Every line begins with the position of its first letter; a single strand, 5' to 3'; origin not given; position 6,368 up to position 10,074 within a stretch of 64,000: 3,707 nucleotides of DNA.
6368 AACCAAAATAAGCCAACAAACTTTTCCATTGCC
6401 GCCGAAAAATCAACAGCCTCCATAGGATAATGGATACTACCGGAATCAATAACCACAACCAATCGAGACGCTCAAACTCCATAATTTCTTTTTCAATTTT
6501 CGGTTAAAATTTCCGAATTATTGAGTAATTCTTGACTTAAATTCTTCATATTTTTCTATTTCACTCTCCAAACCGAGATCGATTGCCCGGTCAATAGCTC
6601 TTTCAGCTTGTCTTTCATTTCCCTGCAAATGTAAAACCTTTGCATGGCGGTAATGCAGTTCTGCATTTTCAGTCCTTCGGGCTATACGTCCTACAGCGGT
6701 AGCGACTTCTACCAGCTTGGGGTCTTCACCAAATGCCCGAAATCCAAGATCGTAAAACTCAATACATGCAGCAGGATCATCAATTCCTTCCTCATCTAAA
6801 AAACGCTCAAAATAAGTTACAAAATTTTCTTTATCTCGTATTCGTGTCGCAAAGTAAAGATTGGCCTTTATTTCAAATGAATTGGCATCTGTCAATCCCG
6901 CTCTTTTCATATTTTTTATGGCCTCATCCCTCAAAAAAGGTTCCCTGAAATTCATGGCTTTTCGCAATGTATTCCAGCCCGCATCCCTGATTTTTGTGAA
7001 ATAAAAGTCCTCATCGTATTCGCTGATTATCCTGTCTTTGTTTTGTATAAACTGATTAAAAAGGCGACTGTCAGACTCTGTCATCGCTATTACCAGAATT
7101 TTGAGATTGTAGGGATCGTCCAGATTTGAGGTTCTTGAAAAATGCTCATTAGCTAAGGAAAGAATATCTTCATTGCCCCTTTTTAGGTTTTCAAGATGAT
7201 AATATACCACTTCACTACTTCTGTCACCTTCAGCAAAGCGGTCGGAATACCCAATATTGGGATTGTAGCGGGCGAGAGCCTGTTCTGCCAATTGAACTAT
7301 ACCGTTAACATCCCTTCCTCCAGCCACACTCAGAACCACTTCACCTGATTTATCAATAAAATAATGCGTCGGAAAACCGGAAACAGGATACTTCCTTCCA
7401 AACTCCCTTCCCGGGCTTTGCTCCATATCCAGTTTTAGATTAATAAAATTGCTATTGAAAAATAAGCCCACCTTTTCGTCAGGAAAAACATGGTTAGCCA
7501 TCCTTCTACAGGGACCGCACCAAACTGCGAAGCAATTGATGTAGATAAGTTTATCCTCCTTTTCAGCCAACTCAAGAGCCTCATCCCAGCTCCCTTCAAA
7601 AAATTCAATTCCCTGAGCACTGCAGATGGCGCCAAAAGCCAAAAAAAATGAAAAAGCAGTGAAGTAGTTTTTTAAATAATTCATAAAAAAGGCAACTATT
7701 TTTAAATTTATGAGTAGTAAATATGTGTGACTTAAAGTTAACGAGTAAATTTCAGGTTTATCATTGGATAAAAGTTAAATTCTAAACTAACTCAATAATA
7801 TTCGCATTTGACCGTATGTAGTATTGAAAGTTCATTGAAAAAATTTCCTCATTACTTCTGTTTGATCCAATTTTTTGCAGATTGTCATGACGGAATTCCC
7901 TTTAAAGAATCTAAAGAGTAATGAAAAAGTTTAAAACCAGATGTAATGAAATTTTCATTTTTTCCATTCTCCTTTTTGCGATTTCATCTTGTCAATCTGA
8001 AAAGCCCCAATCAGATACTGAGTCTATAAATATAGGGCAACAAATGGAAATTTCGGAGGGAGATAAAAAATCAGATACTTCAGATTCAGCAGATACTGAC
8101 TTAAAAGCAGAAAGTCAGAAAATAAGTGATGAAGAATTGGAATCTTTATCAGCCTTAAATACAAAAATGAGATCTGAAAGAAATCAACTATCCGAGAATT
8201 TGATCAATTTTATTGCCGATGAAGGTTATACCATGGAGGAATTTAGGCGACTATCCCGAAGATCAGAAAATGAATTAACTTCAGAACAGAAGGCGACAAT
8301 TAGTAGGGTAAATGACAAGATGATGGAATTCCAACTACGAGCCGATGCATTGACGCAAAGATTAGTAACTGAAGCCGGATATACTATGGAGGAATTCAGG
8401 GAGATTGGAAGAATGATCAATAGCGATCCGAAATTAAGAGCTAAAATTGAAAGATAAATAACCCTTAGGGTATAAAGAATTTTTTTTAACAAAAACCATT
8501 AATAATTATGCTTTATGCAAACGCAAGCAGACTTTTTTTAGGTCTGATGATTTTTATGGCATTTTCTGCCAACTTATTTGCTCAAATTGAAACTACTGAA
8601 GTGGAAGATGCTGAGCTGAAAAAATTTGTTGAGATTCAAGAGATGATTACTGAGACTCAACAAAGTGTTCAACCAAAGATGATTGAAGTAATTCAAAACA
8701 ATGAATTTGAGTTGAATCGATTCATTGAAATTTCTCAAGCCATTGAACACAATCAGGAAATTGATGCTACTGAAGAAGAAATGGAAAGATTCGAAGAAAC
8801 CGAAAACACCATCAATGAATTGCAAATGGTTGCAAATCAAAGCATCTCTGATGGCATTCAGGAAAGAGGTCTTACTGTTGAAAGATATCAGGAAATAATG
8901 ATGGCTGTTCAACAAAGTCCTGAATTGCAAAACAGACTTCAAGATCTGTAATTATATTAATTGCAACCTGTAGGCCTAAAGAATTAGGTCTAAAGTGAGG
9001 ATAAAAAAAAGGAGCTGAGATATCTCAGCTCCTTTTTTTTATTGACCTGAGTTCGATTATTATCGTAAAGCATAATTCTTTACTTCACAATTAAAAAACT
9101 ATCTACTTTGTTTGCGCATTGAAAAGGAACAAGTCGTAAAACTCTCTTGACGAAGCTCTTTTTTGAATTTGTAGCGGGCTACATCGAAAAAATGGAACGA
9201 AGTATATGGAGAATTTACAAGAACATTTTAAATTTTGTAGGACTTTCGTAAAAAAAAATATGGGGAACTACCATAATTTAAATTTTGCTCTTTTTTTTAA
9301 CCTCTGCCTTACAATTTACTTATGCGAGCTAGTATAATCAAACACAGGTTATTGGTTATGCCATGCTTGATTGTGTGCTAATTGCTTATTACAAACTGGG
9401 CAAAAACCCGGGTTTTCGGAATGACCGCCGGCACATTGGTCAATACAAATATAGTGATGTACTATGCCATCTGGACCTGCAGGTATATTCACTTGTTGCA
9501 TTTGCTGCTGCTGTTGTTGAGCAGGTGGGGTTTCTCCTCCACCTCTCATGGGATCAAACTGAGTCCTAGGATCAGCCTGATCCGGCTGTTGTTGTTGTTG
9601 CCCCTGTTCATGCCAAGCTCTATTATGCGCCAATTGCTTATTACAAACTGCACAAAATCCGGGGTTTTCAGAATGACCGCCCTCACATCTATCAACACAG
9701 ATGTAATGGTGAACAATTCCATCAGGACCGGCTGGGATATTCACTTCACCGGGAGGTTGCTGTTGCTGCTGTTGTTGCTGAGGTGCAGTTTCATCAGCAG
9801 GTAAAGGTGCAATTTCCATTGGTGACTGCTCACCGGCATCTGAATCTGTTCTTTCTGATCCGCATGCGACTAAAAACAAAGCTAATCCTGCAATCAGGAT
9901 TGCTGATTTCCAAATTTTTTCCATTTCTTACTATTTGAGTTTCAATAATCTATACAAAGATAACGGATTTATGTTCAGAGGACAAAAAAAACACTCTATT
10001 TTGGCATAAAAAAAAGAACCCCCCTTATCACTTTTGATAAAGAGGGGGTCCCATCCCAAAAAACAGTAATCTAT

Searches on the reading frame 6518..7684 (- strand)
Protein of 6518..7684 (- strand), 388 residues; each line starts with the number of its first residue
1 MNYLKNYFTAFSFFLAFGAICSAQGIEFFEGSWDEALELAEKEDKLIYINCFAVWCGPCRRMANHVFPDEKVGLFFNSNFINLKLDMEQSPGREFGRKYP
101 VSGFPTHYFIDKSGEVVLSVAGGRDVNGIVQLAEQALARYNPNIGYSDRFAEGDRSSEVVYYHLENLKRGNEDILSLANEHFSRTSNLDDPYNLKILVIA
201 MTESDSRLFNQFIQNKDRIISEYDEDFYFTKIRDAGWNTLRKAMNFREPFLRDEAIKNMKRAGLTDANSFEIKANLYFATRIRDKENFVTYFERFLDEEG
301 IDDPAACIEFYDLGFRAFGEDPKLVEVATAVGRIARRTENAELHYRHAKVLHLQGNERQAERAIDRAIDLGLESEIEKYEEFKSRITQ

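Call 8: search_protein_families(library=pfam, proteins=[window:6518-7684:-], max_evalue=0.001)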
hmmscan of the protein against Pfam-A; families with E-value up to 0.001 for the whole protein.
window:6518-7684:- (388 aa): 4 families
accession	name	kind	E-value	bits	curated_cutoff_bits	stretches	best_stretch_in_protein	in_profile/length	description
PF03190.21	Thioredox_DsbH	-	6.9e-10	39.6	27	1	34-91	27-84/163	Protein of unknown function, DUF255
PF13899.12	Thioredoxin_7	-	1.8e-09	38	27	1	32-111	5-82/83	Thioredoxin-like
PF00085.26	Thioredoxin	-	5.3e-09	36.5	23.5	1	41-132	15-100/103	Thioredoxin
PF13098.12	Thioredoxin_2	-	1.9e-08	35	27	1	41-123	2-94/104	Thioredoxin-like domain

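Call 75: search_protein_families(library=ncbifam, proteins=[window:6518-7684:-], max_evalue=0.001)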
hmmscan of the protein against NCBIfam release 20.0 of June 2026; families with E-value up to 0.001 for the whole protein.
window:6518-7684:- (388 aa): 9 families
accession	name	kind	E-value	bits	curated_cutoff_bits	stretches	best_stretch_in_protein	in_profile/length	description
NF045694.1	seleno_TsoB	exception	2.1e-11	42.6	805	1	15-115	446-548/572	rhodanese/DsbD fusion-like selenoprotein TsoB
TIGR01126.1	pdi_dom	equivalog_domain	6.9e-08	32.7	107.2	1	40-134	10-102/105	protein disulfide-isomerase domain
TIGR01068.1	thioredoxin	equivalog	2.7e-07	30.7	96.8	1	38-133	8-97/101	thioredoxin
NF001419.0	PRK00293.1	subfamily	1.4e-06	27.2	330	1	33-117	466-551/574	protein-disulfide reductase DsbD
NF006898.0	PRK09381.1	equivalog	2.5e-06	27.8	138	1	42-122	19-93/109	thioredoxin TrxA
TIGR01130.1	ER_PDI_fam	subfamily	3e-06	27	344.25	1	42-136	16-107/476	protein disulfide-isomerase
NF002854.0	PRK03147.1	subfamily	5.3e-06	26.4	170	0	35-124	53-160/176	thiol-disulfide oxidoreductase ResA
NF043050.1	DisulfRedDsbH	equivalog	2.9e-05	24.2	190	1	32-117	47-142/166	disulfide reductase DsbH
NF008229.0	PRK10996.1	equivalog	0.00056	19.6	125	1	34-122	42-124/141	thioredoxin TrxC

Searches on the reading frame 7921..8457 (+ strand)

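Call 8: search_protein_families(library=pfam, proteins=[window:7921-8457:+], max_evalue=0.001)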
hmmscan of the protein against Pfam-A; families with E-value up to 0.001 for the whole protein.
window:7921-8457:+ (178 aa): 1 family
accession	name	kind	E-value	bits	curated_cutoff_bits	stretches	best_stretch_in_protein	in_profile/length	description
PF13767.11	DUF4168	-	6.8e-10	40.3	25.8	1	117-176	36-95/95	Domain of unknown function (DUF4168)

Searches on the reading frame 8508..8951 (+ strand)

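Call 8: search_protein_families(library=pfam, proteins=[window:8508-8951:+], max_evalue=0.001)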
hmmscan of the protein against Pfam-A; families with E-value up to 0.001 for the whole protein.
window:8508-8951:+ (147 aa): 1 family
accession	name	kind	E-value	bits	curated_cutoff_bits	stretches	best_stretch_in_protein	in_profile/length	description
PF13767.11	DUF4168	-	1.1e-11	46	25.8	1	86-143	28-94/95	Domain of unknown function (DUF4168)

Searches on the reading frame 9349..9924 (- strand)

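Call 8: search_protein_families(library=pfam, proteins=[window:9349-9924:-], max_evalue=0.001)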
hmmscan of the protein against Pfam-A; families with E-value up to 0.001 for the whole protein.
window:9349-9924:- (191 aa): 1 family
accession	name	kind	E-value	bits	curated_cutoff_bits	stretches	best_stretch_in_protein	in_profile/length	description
PF19335.5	HMBD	-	8.6e-10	38.8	23.6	2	157-185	1-28/28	Heavy metal binding domain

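Call 75: search_protein_families(library=ncbifam, proteins=[window:9349-9924:-], max_evalue=0.001)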
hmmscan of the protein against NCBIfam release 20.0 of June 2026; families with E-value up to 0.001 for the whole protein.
window:9349-9924:- (191 aa): 0 families
